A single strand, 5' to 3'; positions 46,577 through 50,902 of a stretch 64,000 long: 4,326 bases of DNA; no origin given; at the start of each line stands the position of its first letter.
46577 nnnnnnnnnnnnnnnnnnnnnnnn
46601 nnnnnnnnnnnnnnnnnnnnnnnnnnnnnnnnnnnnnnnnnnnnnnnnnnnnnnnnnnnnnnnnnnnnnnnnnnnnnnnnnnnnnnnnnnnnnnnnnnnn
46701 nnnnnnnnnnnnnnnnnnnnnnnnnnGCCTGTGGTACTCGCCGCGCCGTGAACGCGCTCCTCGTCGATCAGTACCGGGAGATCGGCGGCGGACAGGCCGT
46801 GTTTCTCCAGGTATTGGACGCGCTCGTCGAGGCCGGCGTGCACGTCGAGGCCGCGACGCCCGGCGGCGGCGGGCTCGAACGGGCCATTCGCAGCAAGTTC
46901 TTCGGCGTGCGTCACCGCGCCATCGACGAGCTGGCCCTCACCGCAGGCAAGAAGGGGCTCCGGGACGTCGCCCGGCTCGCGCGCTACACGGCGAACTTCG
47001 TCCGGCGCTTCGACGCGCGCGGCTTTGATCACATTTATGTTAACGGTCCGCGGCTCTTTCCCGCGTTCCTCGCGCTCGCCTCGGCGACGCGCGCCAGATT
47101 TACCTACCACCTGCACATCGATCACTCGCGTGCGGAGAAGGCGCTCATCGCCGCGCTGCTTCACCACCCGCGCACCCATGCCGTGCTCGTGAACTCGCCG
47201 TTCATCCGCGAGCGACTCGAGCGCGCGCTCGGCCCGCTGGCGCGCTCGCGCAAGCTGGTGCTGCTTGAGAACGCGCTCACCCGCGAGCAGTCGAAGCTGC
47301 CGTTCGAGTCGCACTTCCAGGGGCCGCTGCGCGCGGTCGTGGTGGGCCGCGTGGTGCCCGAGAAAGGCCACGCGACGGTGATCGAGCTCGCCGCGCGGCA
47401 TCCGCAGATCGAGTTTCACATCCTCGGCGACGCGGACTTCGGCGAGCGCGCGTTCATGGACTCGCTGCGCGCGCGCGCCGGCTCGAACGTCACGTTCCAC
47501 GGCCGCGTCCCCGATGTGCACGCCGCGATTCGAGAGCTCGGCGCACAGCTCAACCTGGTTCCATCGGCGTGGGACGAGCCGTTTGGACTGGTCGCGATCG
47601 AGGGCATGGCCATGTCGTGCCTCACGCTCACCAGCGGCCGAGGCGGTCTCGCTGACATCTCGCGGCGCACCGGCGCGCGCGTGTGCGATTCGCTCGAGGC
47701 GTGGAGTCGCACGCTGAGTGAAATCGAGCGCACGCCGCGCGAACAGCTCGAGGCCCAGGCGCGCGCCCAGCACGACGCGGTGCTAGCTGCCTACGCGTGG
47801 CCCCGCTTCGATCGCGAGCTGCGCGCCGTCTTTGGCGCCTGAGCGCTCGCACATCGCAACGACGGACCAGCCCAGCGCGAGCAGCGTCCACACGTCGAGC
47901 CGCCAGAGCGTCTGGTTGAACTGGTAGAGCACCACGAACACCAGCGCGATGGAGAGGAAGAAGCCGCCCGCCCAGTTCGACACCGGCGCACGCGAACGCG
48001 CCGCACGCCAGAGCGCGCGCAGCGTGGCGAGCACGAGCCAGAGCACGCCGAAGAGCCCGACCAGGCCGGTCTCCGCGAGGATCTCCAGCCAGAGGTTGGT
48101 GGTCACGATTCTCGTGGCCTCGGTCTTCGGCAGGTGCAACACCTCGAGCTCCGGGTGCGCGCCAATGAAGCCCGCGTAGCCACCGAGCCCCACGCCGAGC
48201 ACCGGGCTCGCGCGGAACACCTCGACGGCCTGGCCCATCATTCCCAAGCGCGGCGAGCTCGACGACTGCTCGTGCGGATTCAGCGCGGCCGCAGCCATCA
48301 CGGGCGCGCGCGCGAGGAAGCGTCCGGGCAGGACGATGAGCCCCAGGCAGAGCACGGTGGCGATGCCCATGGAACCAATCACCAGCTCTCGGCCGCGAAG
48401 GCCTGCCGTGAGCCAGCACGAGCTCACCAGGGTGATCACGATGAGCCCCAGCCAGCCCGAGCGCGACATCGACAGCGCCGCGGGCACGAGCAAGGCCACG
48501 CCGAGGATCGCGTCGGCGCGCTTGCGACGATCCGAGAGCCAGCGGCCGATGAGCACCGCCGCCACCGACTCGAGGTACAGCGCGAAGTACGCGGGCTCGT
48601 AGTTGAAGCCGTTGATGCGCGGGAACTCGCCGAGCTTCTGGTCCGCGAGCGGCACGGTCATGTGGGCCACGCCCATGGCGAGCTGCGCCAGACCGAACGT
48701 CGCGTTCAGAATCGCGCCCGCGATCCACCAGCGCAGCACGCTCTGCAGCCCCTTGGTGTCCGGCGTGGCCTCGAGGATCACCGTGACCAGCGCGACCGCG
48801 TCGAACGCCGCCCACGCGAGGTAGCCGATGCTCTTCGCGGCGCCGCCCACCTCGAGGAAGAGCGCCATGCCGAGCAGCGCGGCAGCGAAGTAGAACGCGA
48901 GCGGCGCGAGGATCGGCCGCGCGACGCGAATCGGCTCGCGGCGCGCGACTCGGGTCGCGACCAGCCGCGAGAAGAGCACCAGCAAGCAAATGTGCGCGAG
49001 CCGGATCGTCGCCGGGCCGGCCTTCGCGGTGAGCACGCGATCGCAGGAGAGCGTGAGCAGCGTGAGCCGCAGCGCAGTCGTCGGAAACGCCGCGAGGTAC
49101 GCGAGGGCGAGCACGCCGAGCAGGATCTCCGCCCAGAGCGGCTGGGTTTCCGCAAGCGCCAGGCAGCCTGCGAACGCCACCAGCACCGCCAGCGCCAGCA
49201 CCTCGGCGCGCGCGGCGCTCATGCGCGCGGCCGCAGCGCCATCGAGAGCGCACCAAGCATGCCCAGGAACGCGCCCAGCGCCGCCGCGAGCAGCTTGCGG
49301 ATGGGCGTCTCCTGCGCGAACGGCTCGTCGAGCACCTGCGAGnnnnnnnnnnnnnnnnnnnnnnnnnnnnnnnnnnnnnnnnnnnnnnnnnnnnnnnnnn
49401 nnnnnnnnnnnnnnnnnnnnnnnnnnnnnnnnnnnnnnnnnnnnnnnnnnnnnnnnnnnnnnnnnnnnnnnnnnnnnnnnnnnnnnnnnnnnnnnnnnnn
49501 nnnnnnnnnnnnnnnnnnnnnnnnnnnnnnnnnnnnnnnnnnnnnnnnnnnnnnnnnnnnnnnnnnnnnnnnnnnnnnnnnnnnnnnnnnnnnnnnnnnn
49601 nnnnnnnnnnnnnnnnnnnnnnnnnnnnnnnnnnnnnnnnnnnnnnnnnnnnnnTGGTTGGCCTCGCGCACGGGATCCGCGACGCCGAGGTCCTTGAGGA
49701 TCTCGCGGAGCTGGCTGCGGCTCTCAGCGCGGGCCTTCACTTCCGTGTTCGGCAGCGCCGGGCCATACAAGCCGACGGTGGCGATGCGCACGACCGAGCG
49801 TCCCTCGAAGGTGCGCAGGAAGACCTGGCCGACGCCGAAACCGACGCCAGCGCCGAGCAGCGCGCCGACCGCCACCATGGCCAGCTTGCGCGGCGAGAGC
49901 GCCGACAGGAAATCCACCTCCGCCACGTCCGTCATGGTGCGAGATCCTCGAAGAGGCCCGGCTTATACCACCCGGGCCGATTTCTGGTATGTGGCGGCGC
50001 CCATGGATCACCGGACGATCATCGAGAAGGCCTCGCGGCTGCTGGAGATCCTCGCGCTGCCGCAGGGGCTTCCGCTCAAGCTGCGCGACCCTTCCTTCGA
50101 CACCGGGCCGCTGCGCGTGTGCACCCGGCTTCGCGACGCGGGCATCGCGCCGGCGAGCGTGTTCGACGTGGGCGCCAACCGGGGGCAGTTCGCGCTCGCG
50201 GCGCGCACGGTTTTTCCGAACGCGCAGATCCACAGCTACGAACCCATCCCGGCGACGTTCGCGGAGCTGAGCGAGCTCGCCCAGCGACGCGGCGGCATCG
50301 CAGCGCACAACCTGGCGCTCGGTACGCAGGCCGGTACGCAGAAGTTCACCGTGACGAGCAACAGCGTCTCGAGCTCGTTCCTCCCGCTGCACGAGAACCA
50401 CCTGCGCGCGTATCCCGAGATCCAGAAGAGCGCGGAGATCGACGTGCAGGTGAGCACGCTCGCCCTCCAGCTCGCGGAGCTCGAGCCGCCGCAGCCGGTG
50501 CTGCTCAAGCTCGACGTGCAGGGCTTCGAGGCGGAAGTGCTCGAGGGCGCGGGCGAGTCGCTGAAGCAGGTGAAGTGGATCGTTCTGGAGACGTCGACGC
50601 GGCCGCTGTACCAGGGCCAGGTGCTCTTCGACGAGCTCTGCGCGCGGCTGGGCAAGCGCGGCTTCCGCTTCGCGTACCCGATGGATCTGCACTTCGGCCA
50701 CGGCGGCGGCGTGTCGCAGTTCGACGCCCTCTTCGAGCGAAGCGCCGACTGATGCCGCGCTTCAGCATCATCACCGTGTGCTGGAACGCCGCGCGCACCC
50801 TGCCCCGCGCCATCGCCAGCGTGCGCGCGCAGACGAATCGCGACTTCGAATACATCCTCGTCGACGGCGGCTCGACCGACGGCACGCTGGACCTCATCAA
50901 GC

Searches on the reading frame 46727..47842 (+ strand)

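Call 40: search_protein_families(library=pfam, proteins=[window:46727-47842:+], max_evalue=0.0001)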
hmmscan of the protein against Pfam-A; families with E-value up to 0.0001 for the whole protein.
window:46727-47842:+ (371 aa): 4 families
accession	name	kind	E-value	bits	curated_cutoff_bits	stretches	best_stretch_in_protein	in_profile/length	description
PF00534.26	Glycos_transf_1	-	5.1e-17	62.4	26.4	1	197-337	12-159/172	Glycosyl transferases group 1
PF13692.12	Glyco_trans_1_4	-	3e-12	47.4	27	1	203-330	4-136/142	Glycosyl transferases group 1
PF13439.12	Glyco_transf_4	-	1.3e-10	42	28.5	1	19-171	1-154/170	Glycosyltransferase Family 4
PF13579.12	Glyco_trans_4_4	-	1e-09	39.4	29.7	1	20-182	1-157/158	Glycosyl transferase 4-like domain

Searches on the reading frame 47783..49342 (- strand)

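Call 40: search_protein_families(library=pfam, proteins=[window:47783-49342:-], max_evalue=0.0001)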
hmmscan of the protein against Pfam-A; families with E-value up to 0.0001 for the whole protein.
window:47783-49342:- (519 aa): 1 family
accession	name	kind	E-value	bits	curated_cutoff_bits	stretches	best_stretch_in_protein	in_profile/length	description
PF04932.20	Wzy_C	-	9.9e-15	55.1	31.7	1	282-433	4-148/149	O-Antigen ligase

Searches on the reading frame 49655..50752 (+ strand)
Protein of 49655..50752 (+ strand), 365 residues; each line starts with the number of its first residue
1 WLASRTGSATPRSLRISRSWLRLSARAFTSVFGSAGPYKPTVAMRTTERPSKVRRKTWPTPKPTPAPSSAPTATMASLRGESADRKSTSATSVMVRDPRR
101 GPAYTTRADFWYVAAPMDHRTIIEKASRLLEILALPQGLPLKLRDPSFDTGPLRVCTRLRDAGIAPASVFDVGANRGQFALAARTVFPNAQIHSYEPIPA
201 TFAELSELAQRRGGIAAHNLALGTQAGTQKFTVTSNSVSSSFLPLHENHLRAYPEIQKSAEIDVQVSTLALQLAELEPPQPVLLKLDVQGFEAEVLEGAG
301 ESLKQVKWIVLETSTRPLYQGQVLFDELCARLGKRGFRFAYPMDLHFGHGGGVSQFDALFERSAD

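Call 40: search_protein_families(library=pfam, proteins=[window:49655-50752:+], max_evalue=0.0001)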
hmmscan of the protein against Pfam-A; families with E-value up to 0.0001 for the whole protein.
window:49655-50752:+ (365 aa): 1 family
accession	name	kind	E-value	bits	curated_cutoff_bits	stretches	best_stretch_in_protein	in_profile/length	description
PF05050.19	Methyltransf_21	-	1.6e-20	74.4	22.7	1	171-339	1-173/173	Methyltransferase FkbM domain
